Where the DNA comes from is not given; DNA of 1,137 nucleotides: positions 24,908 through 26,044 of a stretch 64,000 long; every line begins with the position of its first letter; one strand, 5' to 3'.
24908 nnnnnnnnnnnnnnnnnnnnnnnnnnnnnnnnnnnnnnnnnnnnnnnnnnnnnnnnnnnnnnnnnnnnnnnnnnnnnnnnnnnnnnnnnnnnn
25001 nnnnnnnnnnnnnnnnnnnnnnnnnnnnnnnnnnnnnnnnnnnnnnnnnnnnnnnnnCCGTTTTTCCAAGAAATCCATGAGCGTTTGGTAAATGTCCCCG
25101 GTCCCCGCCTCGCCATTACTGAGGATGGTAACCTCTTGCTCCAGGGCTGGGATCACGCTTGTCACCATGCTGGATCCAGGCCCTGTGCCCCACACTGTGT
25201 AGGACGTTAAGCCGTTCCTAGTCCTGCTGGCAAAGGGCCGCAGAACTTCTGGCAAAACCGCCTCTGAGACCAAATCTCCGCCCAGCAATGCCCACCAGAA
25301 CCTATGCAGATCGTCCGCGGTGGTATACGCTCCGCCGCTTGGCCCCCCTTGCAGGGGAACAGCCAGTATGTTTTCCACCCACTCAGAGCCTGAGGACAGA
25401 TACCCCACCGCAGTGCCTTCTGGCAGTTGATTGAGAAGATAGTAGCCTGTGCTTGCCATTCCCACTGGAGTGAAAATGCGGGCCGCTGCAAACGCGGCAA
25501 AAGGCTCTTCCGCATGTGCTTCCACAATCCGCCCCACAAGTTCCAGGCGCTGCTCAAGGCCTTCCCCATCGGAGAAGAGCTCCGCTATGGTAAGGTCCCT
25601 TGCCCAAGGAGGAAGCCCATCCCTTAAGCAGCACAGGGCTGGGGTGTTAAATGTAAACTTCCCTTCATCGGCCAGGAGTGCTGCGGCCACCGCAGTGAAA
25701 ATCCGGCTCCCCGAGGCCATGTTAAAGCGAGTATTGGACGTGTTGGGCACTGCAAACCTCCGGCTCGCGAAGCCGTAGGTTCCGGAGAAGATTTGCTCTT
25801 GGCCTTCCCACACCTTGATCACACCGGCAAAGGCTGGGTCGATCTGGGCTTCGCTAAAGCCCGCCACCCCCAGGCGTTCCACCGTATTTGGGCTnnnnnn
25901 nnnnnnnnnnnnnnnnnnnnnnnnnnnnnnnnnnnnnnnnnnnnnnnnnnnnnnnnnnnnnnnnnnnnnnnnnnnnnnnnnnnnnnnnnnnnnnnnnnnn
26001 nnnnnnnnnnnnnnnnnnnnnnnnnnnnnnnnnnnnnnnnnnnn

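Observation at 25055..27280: Fusion of a beta-CASP metallo-beta-lactamase RNase with a catalytically degenerate serine-beta-lactamase-fold domain, translationally coupled to ung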

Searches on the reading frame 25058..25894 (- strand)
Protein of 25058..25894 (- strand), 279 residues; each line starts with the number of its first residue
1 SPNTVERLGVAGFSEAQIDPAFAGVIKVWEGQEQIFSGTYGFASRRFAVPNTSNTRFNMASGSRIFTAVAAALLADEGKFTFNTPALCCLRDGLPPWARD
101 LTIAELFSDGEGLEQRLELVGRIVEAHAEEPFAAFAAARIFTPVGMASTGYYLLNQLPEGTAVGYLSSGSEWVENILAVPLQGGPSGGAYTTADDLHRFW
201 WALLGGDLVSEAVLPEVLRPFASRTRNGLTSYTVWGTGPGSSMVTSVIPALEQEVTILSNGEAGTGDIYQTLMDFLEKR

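Call 9: search_solved_structures(query=window:25058-25870:-, max_evalue=1, show_alignments=3)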
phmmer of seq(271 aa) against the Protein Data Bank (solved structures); distinct sequences matched with E-value up to 1: 50.
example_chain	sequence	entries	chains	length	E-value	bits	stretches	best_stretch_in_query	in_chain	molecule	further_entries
3tg9_A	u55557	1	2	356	1e-30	110.2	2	111-227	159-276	Penicillin-binding protein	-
1sde_A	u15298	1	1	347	5.3e-07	32.4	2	112-209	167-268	D-alanyl-D-alanine carboxypeptidase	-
1cef_A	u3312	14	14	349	5.4e-07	32.4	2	112-209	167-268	D-ALANYL-D-ALANINE CARBOXYPEPTIDASE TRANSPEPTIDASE | D-ALANYL-D-ALANINE CARBOXYPEPTIDASE | D-alanyl-D-alanine carboxypeptidase precursor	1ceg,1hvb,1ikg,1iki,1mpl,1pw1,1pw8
4ivi_A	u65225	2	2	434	1.2e-06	31.2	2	109-203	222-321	Carboxylesterase | Carboxylesterases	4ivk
4y7p_A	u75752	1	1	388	1.7e-06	30.7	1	111-212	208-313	Alkaline D-peptidase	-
9s7k_A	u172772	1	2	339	2e-06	30.5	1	110-214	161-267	D-alanyl-D-alanine carboxypeptidase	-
1ci8_A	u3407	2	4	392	2.9e-05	26.7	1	99-176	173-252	PROTEIN (CARBOXYLESTERASE)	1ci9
6njk_A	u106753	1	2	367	0.00022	23.8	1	20-78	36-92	beta-lactamase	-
2qmi_A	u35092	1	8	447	0.00039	23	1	22-105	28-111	Pbp related beta-lactamase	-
4gdn_A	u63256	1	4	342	0.00077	22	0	27-76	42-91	Protein flp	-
7spn_A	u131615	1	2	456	0.00078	22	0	111-197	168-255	IS11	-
3wrt_A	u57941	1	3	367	0.0012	21.4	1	3-79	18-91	Beta-lactamase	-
3wrz_A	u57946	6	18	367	0.0012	21.4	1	3-79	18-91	Beta-lactamase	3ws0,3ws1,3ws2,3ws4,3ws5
5e2g_A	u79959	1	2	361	0.0033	20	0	20-78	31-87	Beta-lactamase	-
2qz6_A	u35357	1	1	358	0.0072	18.8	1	11-79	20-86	Beta-lactamase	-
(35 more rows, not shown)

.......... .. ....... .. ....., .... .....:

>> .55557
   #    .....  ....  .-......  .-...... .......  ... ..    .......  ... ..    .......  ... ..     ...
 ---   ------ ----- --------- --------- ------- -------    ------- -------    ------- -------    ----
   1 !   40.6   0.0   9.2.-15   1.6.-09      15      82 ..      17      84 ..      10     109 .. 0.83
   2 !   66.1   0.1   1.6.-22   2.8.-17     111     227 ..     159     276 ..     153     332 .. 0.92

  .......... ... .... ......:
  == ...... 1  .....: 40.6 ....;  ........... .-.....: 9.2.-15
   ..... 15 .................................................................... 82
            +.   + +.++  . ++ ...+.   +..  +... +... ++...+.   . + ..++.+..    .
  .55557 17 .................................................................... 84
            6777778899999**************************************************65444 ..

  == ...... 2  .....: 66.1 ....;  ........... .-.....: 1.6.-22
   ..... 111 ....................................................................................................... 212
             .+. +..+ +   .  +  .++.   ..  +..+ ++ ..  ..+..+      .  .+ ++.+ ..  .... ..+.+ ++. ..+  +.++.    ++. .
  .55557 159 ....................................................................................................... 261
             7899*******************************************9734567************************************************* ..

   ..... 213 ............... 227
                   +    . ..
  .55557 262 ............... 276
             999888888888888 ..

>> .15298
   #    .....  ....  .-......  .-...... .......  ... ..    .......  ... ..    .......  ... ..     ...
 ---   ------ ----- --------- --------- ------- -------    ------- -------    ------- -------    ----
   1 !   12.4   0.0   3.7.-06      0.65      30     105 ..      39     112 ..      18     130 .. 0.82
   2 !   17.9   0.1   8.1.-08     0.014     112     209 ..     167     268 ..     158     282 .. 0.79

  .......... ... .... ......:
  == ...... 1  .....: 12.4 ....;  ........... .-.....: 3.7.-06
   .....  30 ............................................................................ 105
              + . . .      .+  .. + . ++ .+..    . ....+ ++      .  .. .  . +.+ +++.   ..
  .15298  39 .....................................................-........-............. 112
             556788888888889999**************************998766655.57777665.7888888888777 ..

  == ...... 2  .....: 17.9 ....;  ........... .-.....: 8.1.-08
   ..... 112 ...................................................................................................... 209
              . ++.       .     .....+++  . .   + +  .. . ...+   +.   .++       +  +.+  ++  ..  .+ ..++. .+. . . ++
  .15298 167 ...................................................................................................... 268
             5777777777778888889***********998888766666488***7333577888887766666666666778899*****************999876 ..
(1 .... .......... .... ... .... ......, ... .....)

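Call 19: find_homologous_proteins(query=window:25058-25870:-, max_evalue=0.001)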
Query seq(271 aa) (271 aa): 19 proteins with E <= 0.001 among 6478 candidates.
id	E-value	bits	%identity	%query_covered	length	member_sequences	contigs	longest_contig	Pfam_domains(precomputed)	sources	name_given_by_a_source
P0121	1.1e-32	131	28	96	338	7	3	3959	PF13354.13,PF00144.30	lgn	-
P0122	1.5e-28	118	29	90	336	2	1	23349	PF00144.30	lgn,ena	-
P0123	4.0e-28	116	32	72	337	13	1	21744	PF00144.30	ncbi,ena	-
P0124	3.6e-27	113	28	90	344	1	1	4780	PF00144.30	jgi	jgi:CubicO group peptidase (beta-lactamase class C family)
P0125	7.5e-26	109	30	73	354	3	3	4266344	PF00144.30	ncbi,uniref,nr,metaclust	ncbi:serine hydrolase domain-containing protein [Cellulomonas fimi]|uniref:serine hydrolase domain-c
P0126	1.8e-23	101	30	78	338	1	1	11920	PF00144.30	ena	-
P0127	6.8e-23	99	29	76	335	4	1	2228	PF00144.30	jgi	jgi:CubicO group peptidase (beta-lactamase class C family)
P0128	4.0e-22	97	27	97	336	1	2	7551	PF00144.30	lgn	-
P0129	1.4e-19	88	27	76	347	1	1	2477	PF00144.30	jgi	jgi:CubicO group peptidase (beta-lactamase class C family)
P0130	5.3e-13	67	28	70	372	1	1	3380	PF00144.30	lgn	-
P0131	1.4e-11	62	28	67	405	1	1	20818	PF00144.30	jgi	jgi:D-alanyl-D-alanine carboxypeptidase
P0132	4.7e-10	57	27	88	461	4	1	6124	PF00144.30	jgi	jgi:CubicO group peptidase (beta-lactamase class C family)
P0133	2.3e-8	52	28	80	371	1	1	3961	PF00144.30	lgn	-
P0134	2.8e-8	51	27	81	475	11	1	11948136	PF00144.30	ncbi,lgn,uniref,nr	ncbi:serine hydrolase [Nannocystis pusilla]|uniref:Serine hydrolase n=1 Tax=Nannocystis pusilla TaxI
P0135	5.2e-7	47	29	67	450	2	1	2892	PF00144.30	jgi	jgi:CubicO group peptidase (beta-lactamase class C family)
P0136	2.7e-6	45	27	91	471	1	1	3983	PF00144.30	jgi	-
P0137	2.4e-5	42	27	80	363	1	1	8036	PF00144.30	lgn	-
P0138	8.1e-5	40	34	37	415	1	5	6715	PF00144.30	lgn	-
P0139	5.1e-4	37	25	68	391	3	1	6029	PF00144.30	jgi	jgi:D-alanyl-D-alanine carboxypeptidase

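Call 26: predict_structure(alignment_id=A2)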
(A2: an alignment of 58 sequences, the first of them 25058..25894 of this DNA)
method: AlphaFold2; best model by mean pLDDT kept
length: 279 residues; sequences in the alignment: 58
mean_pLDDT: 93.8   pTM: 0.92
mean pLDDT of the five models: 93.8, 93.7, 93.3, 93.3, 93.2
residues with pLDDT >= 90: 234; 70-90: 36; 50-70: 9; < 50: 0
segments of 3 or more residues with pLDDT < 50: none
pLDDT, mean of each block of 10 residues (from residue 1): 67 76 96 95 94 97 98 98 98 96 97 97 98 98 98 94 90 80 94 98 98 97 96 96 97 97 94 90
secondary structure, 60 per line:
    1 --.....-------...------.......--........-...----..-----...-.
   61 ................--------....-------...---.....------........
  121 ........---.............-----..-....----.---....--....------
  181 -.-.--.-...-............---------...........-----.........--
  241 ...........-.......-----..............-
elements in order: E3-7 E24-30 E33-40 E42-44 E56-58 H60-76 H103-106 H113-128 H132-144 E165-168 E171-174 E189-191 H193-204 H214-221 E222-224 E230-238 E241-248 E253-259 H265-278

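Call 31: fold_search(model_id=the predicted structure, library=pdb)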
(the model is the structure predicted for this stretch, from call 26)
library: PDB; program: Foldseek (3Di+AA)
matches with E <= 10: 1326; with E <= 0.001: 769
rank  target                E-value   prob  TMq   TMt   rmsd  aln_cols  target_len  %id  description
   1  3tg9_A                7.1e-21  1.00  0.83  0.72   2.6       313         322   25  The crystal structure of penicillin binding protein from Bacillus halodurans (released 2011-08-31)
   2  3tg9_B                2.7e-20  1.00  0.80  0.69   3.9       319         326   25  The crystal structure of penicillin binding protein from Bacillus halodurans (released 2011-08-31)
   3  1hvb                  1.1e-15  1.00  0.77  0.63   4.0       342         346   19  CRYSTAL STRUCTURE OF STREPTOMYCES R61 DD-PEPTIDASE COMPLEXED WITH A NOVEL CEPHALOSPORIN ANALOG OF CELL WALL PEPTIDOGLYCA (released 2001-02-07)
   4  3pte                  1.9e-15  1.00  0.77  0.63   4.0       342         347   19  THE REFINED CRYSTALLOGRAPHIC STRUCTURE OF A DD-PEPTIDASE PENICILLIN-TARGET ENZYME AT 1.6 A RESOLUTION (released 1995-08-15)
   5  1ikg                  2.1e-15  1.00  0.78  0.64   4.2       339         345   20  MICHAELIS COMPLEX OF STREPTOMYCES R61 DD-PEPTIDASE WITH A SPECIFIC PEPTIDOGLYCAN SUBSTRATE FRAGMENT (released 2002-09-11)
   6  4e6x_B                2.2e-15  1.00  0.71  0.67   4.3       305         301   18  ClbP in complex boron-based inhibitor (released 2013-03-27)
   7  9s7k_A                5.9e-15  1.00  0.74  0.62   3.6       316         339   20  INCYPRO crosslinked dimer of the D-stereospecific hydrolase dHy1 (released 2026-04-01)
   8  2efu_B                5.9e-15  1.00  0.75  0.60   6.4       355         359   17  The crystal structure of D-amino acid amidase from Ochrobactrum anthropi SV3 complexed with L-phenylalanine (released 2007-03-06)
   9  2qmi_C                6.3e-15  1.00  0.74  0.47   4.3       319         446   16  Structure of the octameric penicillin-binding protein homologue from Pyrococcus abyssi (released 2008-07-22)
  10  2qmi_A                8.0e-15  1.00  0.75  0.48   3.3       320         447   16  Structure of the octameric penicillin-binding protein homologue from Pyrococcus abyssi (released 2008-07-22)
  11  2dns_A                1.2e-14  1.00  0.72  0.57   6.1       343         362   17  The crystal structure of D-amino acid amidase from Ochrobactrum anthropi SV3 complexed with D-Phenylalanine (released 2006-05-09)
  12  7mdf                  1.6e-14  1.00  0.69  0.44   5.1       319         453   16  Full-length S95A ClbP bound to N-acyl-D-asparagine analog (released 2022-09-28)
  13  4e6w_A                1.6e-14  1.00  0.68  0.58   5.5       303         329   15  ClbP in complex with 3-aminophenyl boronic acid (released 2013-03-27)
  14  4y7p                  1.8e-14  1.00  0.72  0.59   4.5       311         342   19  Structure of alkaline D-peptidase from Bacillus cereus (released 2015-10-14)
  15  7mdc                  2.8e-14  1.00  0.68  0.44   6.0       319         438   17  Full-length wildtype ClbP inhibited by hexanoyl-D-asparagine boronic acid (released 2022-09-28)
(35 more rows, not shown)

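Call 52: search_protein_representatives(protein=window:25058-25894:-)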
Query: 279 residues. Proteins with E-value up to 0.001 (for the whole library): 10865; up to 1e-10: 1627; up to 1e-30: 9. The best 150 are listed.
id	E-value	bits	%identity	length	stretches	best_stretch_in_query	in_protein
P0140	2.2e-43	164.9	68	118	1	26-141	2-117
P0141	5.7e-39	150.4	35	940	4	117-248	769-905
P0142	2.0e-36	142.0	58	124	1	135-248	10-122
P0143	1.2e-34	136.2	40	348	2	20-114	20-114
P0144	1.9e-33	132.3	38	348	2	117-238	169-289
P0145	8.3e-32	126.9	34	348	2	117-266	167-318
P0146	1.4e-31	126.2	37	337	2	121-228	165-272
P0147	6.2e-31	124.0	40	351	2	118-243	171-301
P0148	6.3e-31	124.0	37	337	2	119-263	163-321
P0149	1.3e-30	123.0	35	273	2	119-226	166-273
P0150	1.4e-30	122.9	39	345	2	119-224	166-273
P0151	4.5e-30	121.2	40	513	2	119-261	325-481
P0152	8.6e-30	120.3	34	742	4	117-224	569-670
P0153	9.7e-30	120.1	35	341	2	119-226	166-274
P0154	3.1e-29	118.5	32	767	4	116-211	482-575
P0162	1.7e-27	112.7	34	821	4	31-107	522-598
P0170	1.7e-26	109.4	32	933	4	117-223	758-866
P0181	1.4e-25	106.5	32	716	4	20-146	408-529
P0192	3.2e-24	102.0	35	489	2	19-118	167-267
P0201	1.6e-23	99.7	30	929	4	15-113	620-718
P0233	1.3e-21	93.4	34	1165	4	27-120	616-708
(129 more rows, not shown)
